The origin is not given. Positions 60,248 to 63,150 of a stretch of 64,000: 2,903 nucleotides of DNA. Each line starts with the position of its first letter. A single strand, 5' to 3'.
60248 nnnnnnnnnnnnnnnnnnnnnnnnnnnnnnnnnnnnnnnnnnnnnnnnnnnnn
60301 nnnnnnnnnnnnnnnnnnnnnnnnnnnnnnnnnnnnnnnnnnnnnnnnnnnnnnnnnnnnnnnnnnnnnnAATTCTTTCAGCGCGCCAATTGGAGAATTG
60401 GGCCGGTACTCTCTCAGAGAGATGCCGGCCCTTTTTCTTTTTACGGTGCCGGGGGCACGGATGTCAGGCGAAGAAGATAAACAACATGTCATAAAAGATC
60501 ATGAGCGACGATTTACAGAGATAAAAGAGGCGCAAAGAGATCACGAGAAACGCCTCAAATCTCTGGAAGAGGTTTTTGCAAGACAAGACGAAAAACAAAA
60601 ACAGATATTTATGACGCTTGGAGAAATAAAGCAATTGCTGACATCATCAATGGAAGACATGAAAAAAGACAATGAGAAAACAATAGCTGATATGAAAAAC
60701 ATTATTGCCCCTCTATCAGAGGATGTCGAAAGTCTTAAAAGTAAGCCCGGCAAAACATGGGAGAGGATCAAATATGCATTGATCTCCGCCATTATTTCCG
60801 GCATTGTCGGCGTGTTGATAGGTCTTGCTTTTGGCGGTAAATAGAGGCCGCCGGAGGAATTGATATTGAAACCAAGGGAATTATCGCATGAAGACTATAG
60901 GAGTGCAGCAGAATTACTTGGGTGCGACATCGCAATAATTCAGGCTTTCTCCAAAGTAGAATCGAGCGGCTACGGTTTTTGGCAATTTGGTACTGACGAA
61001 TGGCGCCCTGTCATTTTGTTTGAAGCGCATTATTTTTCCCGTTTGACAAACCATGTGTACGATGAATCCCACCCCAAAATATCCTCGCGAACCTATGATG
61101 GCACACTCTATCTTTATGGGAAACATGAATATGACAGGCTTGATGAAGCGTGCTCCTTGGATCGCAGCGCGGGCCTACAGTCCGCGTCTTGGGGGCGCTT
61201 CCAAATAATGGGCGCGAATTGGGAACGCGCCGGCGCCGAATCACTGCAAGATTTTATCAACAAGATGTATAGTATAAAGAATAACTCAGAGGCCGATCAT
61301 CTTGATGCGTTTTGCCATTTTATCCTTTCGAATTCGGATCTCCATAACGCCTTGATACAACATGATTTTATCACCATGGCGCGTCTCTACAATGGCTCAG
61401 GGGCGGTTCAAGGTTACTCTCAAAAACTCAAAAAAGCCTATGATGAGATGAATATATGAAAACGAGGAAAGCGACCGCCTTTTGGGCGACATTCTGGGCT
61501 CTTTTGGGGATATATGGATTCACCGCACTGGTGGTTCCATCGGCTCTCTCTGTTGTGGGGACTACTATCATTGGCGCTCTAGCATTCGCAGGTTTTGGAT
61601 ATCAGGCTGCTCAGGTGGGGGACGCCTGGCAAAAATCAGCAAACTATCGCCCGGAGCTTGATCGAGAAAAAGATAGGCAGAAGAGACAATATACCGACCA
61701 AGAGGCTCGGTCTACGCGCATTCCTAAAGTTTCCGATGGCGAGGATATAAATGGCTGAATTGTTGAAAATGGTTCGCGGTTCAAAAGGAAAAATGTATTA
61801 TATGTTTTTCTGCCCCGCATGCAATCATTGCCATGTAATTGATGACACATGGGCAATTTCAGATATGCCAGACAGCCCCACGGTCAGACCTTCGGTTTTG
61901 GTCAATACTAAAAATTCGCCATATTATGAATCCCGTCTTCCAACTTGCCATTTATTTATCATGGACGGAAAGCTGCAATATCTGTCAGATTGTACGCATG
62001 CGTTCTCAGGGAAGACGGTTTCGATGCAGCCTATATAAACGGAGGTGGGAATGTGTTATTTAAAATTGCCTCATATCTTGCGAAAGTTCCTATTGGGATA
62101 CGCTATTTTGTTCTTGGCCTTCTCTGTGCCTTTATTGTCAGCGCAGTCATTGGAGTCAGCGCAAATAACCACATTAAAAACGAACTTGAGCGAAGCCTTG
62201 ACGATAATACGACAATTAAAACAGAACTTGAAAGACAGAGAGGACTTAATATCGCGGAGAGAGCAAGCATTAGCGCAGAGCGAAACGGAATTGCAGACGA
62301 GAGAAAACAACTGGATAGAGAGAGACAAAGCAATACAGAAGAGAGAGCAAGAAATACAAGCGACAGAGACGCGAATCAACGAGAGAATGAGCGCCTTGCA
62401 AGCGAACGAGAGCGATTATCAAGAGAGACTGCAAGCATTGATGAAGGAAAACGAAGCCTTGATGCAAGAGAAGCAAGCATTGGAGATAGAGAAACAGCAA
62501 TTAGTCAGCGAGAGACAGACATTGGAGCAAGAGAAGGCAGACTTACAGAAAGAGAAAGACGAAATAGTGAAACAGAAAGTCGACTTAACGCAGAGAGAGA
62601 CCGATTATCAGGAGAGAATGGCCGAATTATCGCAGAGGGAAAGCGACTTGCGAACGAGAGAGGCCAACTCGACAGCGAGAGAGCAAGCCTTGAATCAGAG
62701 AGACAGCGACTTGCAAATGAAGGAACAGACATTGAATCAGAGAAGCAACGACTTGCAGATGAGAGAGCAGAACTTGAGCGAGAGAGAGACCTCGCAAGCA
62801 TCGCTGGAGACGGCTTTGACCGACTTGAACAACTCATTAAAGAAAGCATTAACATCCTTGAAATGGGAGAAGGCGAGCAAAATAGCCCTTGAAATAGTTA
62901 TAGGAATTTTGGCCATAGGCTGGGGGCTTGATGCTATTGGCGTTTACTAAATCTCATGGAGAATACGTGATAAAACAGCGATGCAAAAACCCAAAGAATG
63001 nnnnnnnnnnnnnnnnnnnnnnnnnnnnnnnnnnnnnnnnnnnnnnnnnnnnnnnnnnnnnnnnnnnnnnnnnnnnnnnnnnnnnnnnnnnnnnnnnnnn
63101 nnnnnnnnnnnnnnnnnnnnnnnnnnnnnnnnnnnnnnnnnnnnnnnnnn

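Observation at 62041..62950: Two ~280-300-aa membrane-anchored coiled-coil ORFs overlap almost completely in different frames and share one ribosome-binding site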

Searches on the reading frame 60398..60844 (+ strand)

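Call 6: search_protein_families(library=pfam, proteins=[window:60398-60844:+], max_evalue=0.1)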
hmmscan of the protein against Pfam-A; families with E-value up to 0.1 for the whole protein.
window:60398-60844:+ (148 aa): 7 families
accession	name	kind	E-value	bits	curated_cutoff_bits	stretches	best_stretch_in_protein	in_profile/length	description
PF10018.14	Med4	-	0.0016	18.6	26.9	1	45-97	23-71/190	Vitamin-D-receptor interacting Mediator subunit 4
PF24073.1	DUF7365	-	0.0089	16.6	27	0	30-91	33-93/101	Coiled-coil region of unknown function (DUF7365)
PF20667.3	Sec10_N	-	0.03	14.8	27.4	1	30-123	3-92/118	Exocyst complex component Sec10, N-terminal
PF15035.11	Rootletin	-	0.044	14.2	36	1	35-116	54-130/188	Ciliary rootlet component, centrosome cohesion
PF24151.2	ArlX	-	0.06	13.3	28.7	1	12-100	19-106/229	ArlX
PF10779.14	XhlA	-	0.075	13.6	34.7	1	38-79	5-46/67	Haemolysin XhlA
PF18391.7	CHIP_TPR_N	-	0.083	14.1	26.7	0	29-68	42-81/83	CHIP N-terminal tetratricopeptide repeat domain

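Call 7: search_protein_families(library=phrogs, proteins=[window:60398-60844:+], max_evalue=0.1)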
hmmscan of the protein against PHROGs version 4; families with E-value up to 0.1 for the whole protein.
window:60398-60844:+ (148 aa): 12 families
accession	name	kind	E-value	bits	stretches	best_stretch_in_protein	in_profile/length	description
phrog_937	-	other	1.2e-09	39.5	1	31-141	5-107/115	hemolysin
phrog_2990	-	unknown function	8.6e-06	27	1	31-142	13-122/133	-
phrog_1193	-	other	0.00038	21.4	0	38-143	7-69/76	hemolysin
phrog_15236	-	unknown function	0.0012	20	1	39-141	15-115/122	-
phrog_1047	-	tail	0.0056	15.7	1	33-142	224-334/1251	tail associated lysin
phrog_5553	-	unknown function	0.016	16.4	1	30-124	14-107/114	-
phrog_21671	-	unknown function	0.021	15.5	1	20-111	64-152/183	-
phrog_37588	-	unknown function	0.024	15.9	1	85-116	12-43/79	-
phrog_15238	-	unknown function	0.028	15.3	1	28-106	53-131/215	-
phrog_11953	-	DNA, RNA and nucleotide metabolism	0.031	15.1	1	31-125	8-98/154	exonuclease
phrog_22086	-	unknown function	0.041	15.3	1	94-141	48-97/103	-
phrog_23737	-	unknown function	0.061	13.7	1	108-147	166-205/212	-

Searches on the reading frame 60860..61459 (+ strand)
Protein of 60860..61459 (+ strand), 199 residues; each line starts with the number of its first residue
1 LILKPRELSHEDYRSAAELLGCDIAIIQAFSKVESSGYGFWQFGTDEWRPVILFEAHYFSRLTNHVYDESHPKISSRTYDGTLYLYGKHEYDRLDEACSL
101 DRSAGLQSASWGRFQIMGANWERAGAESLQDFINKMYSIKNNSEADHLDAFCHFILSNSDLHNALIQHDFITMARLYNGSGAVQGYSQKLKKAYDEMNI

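Call 6: search_protein_families(library=pfam, proteins=[window:60860-61459:+], max_evalue=0.1)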
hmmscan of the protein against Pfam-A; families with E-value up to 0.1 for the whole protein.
window:60860-61459:+ (199 aa): 1 family
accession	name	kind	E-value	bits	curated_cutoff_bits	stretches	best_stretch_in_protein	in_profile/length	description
PF11860.13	Muramidase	-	1.7e-49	168.9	22.3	1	24-197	2-174/175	N-acetylmuramidase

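Call 7: search_protein_families(library=phrogs, proteins=[window:60860-61459:+], max_evalue=0.1)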
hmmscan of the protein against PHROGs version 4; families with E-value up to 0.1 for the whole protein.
window:60860-61459:+ (199 aa): 2 families
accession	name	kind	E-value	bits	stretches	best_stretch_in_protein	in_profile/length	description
phrog_2860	-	head and packaging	2e-54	185.3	1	7-197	2-186/189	endolysin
phrog_1224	-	head and packaging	1.3e-50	174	1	5-197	71-260/438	endolysin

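Call 15: find_related_loci(query=window:60860-61459:+, collection=viral_contigs, flank=5000)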
Query window:60860-61459:+ (199 aa) in viral_contigs; peptide patterns used: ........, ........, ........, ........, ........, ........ (x = any residue, [..] = any of these).
2 stretches matched a pattern; 2 encode a relative of the query (tblastn E <= 1e-3); 2 distinct loci.
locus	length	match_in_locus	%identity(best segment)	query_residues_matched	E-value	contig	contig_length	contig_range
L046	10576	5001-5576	79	3-194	7e-108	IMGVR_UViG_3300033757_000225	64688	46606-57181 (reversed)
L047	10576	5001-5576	74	3-194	3e-103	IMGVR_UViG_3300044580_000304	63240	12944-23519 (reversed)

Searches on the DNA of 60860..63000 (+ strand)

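Call 10: search_dna_similar(query=window:60860-63000:+, collection=phages, mode=distant)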
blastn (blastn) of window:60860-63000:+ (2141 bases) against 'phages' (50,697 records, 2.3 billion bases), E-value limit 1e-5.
No match.

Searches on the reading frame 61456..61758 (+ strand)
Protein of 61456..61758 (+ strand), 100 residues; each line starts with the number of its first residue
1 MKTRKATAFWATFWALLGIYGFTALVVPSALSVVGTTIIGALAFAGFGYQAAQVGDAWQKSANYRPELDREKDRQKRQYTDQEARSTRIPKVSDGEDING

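Call 6: search_protein_families(library=pfam, proteins=[window:61456-61758:+], max_evalue=0.1)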
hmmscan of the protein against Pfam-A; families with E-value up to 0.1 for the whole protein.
window:61456-61758:+ (100 aa): 0 families

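Call 7: search_protein_families(library=phrogs, proteins=[window:61456-61758:+], max_evalue=0.1)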
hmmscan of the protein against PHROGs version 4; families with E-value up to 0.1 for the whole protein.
window:61456-61758:+ (100 aa): 1 family
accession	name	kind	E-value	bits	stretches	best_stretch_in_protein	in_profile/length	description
phrog_944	-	moron, auxiliary metabolic gene and host takeover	0.068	13.9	1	9-44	115-149/235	membrane protein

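Call 41: find_related_loci(query=A5, collection=metagenome_contigs, flank=4000)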
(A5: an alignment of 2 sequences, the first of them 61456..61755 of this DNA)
Query A5 (100 aa) in metagenome_contigs; peptide patterns used: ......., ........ (x = any residue, [..] = any of these).
600 stretches matched a pattern, but none encodes a relative of the query by tblastn (E <= 1e-3).

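Call 42: find_related_loci(query=A5, collection=genome_contigs, flank=4000)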
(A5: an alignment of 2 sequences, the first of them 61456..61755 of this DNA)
Query A5 (100 aa) in genome_contigs; peptide patterns used: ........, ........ (x = any residue, [..] = any of these).
83 stretches matched a pattern, but none encodes a relative of the query by tblastn (E <= 1e-3).

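Call 43: find_related_loci(query=A5, collection=viral_contigs, flank=4000)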
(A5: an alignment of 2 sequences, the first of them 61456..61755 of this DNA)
Query A5 (100 aa) in viral_contigs; peptide patterns used: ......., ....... (x = any residue, [..] = any of these).
38 stretches matched a pattern; 2 encode a relative of the query (tblastn E <= 1e-3); 2 distinct loci.
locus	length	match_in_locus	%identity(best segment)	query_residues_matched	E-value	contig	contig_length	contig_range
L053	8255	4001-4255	67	1-97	4e-39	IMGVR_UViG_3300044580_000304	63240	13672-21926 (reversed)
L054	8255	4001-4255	67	1-97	4e-39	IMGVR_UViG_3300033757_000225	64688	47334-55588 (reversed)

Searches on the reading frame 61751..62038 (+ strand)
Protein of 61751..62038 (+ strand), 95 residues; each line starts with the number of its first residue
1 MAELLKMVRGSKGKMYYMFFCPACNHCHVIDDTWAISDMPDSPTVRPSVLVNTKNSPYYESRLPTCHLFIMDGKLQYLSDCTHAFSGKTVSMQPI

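Call 6: search_protein_families(library=pfam, proteins=[window:61751-62038:+], max_evalue=0.1)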
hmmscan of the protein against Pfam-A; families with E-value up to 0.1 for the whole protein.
window:61751-62038:+ (95 aa): 1 family
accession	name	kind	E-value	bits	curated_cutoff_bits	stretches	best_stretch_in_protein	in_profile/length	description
PF20137.4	DUF6527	-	0.00014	22.1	23.6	1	17-77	3-62/63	Family of unknown function (DUF6527)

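Call 7: search_protein_families(library=phrogs, proteins=[window:61751-62038:+], max_evalue=0.1)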
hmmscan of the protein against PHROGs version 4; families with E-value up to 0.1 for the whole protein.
window:61751-62038:+ (95 aa): 1 family
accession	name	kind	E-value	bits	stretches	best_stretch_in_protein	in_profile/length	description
phrog_3362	-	unknown function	1.6e-22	80.6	1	2-94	2-100/106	-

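Call 14: find_related_loci(query=window:61751-62038:+, collection=viral_contigs, flank=5000)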
Query window:61751-62038:+ (95 aa) in viral_contigs; peptide patterns used: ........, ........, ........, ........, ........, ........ (x = any residue, [..] = any of these).
50 stretches matched a pattern; 45 encode a relative of the query (tblastn E <= 1e-3); 45 distinct loci.
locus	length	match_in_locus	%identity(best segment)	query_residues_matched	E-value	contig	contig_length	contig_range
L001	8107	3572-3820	43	1-93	1e-21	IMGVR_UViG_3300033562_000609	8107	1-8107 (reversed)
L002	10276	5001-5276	42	19-94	1e-20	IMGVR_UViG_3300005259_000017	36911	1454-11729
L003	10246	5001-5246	45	17-92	2e-19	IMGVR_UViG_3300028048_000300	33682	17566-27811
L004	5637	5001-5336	35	1-95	6e-19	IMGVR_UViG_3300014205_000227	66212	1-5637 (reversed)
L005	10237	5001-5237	35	7-93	4e-18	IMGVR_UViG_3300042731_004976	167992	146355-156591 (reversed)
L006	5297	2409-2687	39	1-95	7e-18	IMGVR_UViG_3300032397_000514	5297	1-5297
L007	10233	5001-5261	39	18-92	1e-17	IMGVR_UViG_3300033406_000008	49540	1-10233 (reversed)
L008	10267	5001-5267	39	6-93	7e-17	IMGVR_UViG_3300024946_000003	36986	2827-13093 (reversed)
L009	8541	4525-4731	46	19-92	1e-16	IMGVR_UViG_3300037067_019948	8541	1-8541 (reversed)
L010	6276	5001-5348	34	9-92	1e-16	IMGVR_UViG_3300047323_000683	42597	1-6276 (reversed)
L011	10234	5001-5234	40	11-92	1e-16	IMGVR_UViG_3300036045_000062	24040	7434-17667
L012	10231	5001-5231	43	18-95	5e-16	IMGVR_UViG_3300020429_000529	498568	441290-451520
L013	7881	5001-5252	39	17-95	8e-16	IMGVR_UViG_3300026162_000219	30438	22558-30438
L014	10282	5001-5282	34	7-94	9e-16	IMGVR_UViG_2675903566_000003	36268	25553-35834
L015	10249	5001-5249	36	17-92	1e-15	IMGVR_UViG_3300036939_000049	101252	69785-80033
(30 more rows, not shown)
